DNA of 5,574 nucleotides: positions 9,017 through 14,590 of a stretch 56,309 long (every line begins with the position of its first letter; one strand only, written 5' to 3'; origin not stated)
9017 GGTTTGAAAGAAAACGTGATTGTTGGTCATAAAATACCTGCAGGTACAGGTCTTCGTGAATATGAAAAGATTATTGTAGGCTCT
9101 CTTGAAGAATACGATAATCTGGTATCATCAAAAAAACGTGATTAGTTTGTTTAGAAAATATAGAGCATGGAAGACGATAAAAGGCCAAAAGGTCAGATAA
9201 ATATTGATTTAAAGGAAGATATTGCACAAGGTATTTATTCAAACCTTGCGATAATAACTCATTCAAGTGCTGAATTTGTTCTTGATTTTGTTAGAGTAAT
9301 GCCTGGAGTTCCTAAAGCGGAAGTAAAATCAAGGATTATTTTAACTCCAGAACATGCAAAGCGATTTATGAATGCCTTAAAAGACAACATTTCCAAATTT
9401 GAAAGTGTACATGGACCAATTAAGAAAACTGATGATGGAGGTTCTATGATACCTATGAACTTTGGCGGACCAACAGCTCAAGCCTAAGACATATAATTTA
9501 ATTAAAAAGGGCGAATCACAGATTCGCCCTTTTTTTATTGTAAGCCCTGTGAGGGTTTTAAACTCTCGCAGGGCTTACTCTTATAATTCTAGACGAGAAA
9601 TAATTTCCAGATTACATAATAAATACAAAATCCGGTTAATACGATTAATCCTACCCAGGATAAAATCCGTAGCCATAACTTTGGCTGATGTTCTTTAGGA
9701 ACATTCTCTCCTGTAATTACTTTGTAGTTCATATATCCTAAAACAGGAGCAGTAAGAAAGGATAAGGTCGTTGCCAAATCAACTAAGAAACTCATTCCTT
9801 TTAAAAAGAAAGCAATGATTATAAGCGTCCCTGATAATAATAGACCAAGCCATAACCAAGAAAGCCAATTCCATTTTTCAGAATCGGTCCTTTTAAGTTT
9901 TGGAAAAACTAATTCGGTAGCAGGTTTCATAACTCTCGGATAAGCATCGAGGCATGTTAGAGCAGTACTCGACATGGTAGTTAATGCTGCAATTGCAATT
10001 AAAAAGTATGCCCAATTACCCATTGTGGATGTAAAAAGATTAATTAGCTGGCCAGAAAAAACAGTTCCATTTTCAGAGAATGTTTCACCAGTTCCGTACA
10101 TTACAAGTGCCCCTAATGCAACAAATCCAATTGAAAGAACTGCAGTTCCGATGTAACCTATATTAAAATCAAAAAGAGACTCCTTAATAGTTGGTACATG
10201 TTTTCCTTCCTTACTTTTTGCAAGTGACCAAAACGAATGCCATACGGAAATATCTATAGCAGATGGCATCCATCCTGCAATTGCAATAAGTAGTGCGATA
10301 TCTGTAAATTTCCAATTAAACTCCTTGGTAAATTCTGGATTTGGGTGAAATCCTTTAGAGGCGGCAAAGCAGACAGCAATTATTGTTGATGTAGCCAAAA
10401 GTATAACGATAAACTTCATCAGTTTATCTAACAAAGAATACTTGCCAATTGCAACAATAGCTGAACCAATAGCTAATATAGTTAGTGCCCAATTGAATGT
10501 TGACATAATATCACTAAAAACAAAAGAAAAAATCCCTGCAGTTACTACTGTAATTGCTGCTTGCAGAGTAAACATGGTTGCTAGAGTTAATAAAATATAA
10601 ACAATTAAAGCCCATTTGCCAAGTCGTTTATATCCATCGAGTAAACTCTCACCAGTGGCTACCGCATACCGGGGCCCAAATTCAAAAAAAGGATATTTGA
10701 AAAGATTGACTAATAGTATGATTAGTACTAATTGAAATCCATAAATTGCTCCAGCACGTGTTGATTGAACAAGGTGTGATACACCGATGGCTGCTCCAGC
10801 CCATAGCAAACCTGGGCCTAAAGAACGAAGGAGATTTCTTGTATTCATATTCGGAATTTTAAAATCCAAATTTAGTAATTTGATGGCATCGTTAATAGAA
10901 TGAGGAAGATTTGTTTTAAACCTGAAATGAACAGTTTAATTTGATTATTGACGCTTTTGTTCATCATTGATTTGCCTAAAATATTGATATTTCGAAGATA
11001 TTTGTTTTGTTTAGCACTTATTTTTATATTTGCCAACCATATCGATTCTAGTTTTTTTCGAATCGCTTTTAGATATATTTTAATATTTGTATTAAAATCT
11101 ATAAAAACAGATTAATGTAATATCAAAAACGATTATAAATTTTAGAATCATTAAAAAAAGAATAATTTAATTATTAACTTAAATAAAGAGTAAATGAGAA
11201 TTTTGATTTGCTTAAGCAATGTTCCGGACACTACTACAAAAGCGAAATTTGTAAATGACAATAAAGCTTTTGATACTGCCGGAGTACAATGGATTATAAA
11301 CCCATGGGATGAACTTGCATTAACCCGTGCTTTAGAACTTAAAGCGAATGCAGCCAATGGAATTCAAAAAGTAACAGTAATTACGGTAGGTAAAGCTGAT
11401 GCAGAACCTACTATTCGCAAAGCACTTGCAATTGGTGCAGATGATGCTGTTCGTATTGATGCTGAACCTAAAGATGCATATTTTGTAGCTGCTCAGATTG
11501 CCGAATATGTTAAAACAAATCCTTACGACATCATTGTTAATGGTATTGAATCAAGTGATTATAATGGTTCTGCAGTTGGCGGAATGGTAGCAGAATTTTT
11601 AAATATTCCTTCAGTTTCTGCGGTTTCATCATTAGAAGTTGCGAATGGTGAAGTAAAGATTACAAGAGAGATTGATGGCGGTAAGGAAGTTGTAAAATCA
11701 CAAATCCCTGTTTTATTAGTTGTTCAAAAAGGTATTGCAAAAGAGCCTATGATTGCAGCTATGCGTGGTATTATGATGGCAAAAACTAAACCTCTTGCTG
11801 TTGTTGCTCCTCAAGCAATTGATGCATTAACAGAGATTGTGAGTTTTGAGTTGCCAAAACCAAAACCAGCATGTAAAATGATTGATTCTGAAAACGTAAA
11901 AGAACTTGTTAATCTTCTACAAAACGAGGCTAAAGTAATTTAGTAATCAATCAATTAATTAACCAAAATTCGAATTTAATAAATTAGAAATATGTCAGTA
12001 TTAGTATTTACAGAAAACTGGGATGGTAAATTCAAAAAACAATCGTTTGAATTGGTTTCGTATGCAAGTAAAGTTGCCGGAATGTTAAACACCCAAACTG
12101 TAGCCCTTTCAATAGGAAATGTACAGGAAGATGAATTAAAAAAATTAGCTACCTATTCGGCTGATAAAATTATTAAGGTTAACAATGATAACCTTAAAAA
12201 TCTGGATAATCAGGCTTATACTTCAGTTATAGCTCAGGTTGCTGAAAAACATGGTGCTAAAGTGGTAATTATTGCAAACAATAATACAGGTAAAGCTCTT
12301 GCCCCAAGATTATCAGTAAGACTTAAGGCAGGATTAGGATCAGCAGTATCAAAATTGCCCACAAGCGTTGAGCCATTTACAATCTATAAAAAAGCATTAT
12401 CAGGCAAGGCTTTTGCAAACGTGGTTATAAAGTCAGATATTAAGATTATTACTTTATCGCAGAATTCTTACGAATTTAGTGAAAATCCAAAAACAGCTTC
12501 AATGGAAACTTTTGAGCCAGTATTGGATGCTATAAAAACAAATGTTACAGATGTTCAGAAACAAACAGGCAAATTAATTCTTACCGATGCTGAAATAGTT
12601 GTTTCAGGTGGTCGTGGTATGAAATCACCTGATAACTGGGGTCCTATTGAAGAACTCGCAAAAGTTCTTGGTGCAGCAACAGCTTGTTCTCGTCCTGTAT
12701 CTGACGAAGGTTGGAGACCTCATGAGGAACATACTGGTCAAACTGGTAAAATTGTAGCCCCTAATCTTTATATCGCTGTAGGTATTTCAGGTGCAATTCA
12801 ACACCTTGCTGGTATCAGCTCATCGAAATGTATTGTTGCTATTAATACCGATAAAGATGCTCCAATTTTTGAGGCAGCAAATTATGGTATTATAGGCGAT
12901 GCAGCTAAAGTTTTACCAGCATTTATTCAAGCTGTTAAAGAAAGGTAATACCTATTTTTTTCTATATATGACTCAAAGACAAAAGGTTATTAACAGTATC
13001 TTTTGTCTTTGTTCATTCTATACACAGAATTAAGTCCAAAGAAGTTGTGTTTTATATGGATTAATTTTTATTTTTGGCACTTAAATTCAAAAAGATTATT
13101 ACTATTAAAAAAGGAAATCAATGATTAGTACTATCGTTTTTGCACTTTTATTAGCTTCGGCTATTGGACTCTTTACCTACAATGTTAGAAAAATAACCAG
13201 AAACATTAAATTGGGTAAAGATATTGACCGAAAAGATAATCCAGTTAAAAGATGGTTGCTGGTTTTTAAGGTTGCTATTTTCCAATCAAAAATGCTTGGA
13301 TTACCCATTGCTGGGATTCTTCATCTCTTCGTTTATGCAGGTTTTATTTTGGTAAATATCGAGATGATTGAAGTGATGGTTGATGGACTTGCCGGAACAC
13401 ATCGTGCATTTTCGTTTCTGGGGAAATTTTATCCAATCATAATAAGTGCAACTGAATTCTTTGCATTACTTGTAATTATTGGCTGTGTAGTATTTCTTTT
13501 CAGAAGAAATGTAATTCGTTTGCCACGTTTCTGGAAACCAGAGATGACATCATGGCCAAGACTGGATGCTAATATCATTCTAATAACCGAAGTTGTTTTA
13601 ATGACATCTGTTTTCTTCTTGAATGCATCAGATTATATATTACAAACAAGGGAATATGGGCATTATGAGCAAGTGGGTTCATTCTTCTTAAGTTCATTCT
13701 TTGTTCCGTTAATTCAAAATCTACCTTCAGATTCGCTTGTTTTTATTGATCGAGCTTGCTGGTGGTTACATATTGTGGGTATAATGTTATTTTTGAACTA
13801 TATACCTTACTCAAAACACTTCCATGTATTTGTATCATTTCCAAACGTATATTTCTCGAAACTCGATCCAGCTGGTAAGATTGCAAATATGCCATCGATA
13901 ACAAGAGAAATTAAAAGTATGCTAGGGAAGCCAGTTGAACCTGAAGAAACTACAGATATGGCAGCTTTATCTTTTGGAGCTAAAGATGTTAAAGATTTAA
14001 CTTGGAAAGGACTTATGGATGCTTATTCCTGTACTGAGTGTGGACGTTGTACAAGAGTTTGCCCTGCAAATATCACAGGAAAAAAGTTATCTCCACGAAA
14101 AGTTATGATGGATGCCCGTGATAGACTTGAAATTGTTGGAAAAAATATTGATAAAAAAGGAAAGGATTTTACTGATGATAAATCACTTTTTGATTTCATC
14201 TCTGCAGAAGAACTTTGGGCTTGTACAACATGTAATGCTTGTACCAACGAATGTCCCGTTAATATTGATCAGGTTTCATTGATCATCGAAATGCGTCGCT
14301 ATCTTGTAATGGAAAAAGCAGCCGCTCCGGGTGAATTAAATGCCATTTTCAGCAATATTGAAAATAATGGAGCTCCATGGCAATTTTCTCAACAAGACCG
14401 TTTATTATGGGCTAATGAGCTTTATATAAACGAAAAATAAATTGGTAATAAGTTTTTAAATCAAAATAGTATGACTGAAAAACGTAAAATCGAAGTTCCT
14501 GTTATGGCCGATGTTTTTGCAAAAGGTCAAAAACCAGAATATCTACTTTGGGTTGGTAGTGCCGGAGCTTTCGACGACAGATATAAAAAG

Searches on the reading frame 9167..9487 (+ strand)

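Call 8: search_protein_families(library=pfam, proteins=[window:9167-9487:+])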
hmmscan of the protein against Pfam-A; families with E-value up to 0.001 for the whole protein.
window:9167-9487:+ (106 aa): 1 family
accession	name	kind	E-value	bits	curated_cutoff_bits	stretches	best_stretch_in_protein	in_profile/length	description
PF11950.13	DUF3467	-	2.4e-31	108.1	25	1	3-87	3-92/92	Protein of unknown function (DUF3467)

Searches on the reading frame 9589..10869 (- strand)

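Call 8: search_protein_families(library=pfam, proteins=[window:9589-10869:-])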
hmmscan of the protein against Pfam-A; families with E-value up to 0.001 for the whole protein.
window:9589-10869:- (426 aa): 1 family
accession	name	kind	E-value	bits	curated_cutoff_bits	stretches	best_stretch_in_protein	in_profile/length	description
PF01566.24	Nramp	-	8.8e-10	38.6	29.8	1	37-383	5-347/357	Natural resistance-associated macrophage protein-like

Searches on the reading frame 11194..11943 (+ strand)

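Call 8: search_protein_families(library=pfam, proteins=[window:11194-11943:+])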
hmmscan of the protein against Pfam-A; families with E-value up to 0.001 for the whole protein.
window:11194-11943:+ (249 aa): 1 family
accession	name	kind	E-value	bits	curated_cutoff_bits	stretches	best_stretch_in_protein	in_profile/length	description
PF01012.27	ETF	-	2.3e-31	109.5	26.7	1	26-206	4-178/181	Electron transfer flavoprotein domain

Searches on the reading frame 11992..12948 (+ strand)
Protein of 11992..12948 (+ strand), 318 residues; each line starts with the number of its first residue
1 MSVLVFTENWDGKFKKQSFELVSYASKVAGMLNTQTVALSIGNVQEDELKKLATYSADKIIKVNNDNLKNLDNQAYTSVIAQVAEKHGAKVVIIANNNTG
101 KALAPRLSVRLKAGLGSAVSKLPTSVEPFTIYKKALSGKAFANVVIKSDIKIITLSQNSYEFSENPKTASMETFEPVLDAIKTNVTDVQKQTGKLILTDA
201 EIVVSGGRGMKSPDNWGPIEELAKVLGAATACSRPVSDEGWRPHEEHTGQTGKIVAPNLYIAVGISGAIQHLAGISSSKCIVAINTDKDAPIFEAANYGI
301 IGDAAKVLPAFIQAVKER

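Call 8: search_protein_families(library=pfam, proteins=[window:11992-12948:+])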
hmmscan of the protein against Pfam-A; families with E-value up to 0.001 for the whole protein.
window:11992-12948:+ (318 aa): 2 families
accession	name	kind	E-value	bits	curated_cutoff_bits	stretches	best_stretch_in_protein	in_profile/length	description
PF00766.25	ETF_alpha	-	2.4e-34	117.6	27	1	197-275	2-80/81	Electron transfer flavoprotein FAD-binding domain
PF01012.27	ETF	-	1.6e-30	106.7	26.7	1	3-174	1-176/181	Electron transfer flavoprotein domain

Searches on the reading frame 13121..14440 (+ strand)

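Call 8: search_protein_families(library=pfam, proteins=[window:13121-14440:+])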
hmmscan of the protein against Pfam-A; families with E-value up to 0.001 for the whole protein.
window:13121-14440:+ (439 aa): 14 families
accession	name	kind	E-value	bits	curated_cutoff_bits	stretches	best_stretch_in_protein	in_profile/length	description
PF13183.11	Fer4_8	-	1.9e-13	51.2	27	2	345-382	38-68/68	4Fe-4S dicluster domain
PF13187.11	Fer4_9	-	5.5e-12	46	27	1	304-381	2-50/52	4Fe-4S dicluster domain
PF13534.11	Fer4_17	-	5.6e-09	36.8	22.2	2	303-383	1-61/61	4Fe-4S dicluster domain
PF13237.11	Fer4_10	-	7.6e-08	32.6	25.5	1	300-379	5-53/53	4Fe-4S dicluster domain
PF12797.12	Fer4_2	-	1.6e-07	31.2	24.5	1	295-316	1-22/22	4Fe-4S binding domain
PF12838.12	Fer4_7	-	1.8e-06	28.7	27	1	303-382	1-52/52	4Fe-4S dicluster domain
PF14697.11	Fer4_21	-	1.1e-05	25.9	35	0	367-380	40-53/59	4Fe-4S dicluster domain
PF13484.11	Fer4_16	-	1.4e-05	26.2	30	1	304-381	2-66/66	4Fe-4S double cluster binding domain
PF12837.12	Fer4_6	-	2.3e-05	24.6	25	1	299-317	4-22/24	4Fe-4S binding domain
PF13746.11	Fer4_18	-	4.3e-05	24.1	27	0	357-383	50-76/114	4Fe-4S dicluster domain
PF17179.9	Fer4_22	-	4.4e-05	24.7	27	0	294-318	71-95/95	4Fe-4S dicluster domain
PF00037.32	Fer4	-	8e-05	22.7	21.1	0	301-317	5-21/24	4Fe-4S binding domain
PF12798.12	Fer4_3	-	0.00017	22.6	27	0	304-318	1-15/15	4Fe-4S binding domain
PF12800.12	Fer4_4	-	0.00029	21.4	24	0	302-316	2-16/17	4Fe-4S binding domain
